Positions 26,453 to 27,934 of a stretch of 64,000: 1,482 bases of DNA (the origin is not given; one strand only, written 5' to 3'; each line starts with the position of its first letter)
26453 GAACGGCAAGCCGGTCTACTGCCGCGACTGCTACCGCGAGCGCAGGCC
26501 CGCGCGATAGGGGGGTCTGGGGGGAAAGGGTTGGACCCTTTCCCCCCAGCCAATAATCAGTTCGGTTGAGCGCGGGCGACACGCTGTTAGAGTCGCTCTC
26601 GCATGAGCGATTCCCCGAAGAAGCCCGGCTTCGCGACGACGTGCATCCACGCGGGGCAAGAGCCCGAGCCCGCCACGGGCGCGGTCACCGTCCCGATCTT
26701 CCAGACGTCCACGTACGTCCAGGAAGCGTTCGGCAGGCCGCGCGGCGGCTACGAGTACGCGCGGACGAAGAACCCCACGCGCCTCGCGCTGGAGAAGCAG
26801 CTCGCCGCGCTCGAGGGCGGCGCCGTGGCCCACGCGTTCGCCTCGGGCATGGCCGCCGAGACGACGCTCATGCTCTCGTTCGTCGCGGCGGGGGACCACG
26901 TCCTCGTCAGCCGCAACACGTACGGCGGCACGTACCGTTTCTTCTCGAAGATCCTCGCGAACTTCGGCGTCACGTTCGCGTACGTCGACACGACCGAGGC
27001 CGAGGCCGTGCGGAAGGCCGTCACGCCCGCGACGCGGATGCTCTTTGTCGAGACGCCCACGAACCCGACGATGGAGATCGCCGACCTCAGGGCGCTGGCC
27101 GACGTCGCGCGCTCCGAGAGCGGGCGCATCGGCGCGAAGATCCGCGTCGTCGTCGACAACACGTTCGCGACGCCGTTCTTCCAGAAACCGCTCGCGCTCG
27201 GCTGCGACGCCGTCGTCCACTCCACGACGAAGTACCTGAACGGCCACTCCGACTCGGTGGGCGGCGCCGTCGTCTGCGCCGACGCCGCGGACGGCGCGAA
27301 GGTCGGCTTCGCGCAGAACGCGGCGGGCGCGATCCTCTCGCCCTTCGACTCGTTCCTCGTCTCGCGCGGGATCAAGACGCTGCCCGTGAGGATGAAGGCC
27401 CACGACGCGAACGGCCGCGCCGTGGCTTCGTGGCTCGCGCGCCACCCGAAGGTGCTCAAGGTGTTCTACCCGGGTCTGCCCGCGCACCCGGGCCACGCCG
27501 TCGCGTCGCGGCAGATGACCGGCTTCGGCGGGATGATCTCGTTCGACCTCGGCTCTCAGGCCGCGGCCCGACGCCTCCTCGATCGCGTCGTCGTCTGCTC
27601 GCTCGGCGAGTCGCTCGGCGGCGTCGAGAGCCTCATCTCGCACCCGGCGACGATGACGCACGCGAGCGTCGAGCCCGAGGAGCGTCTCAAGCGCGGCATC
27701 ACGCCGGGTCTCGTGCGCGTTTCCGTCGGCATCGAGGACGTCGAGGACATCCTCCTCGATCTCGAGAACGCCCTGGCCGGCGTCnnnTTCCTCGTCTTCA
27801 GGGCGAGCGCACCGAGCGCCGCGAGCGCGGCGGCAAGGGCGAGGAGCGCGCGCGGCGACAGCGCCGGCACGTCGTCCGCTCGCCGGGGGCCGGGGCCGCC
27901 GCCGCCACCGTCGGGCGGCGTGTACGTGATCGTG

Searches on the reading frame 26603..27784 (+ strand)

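Call 88: search_protein_families(library=padloc, proteins=[L170:19338-20558:+, L170:20823-21404:+, L170:15915-18068:+, L170:14216-15679:+, L170:18793-19338:+], max_evalue=0.001)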
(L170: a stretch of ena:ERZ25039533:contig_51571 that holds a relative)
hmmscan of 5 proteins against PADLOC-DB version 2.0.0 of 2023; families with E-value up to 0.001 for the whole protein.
L170:19338-20558:+ (407 aa): 2 families
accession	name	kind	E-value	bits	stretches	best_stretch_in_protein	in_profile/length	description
PDLC02207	MzaE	-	3.6e-56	189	1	47-403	53-406/598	-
PDLC02357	AbiU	-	8.8e-20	69.4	1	238-399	241-377/537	AbiU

L170:20823-21404:+ (194 aa): 1 family
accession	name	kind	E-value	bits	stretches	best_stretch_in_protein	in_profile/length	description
PDLC02207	MzaE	-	0.00037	17.2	1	11-87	508-578/598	-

L170:15915-18068:+ (718 aa): 2 families
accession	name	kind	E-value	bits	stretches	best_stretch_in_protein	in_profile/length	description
PDLC02205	MzaC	-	1.5e-139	464.7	1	12-641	94-762/952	-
PDLC03202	Helicase_II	-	2.5e-33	113.3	2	163-530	114-443/621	Type II helicase domain protein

L170:14216-15679:+ (488 aa): 1 family
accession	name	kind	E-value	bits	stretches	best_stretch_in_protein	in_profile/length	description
PDLC02204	MzaB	-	1.8e-81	272.1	1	6-477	7-485/500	-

L170:18793-19338:+ (182 aa): 1 family
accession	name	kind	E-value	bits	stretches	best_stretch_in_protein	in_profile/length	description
PDLC02206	MzaD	-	8.6e-20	69.5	1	2-170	147-318/342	-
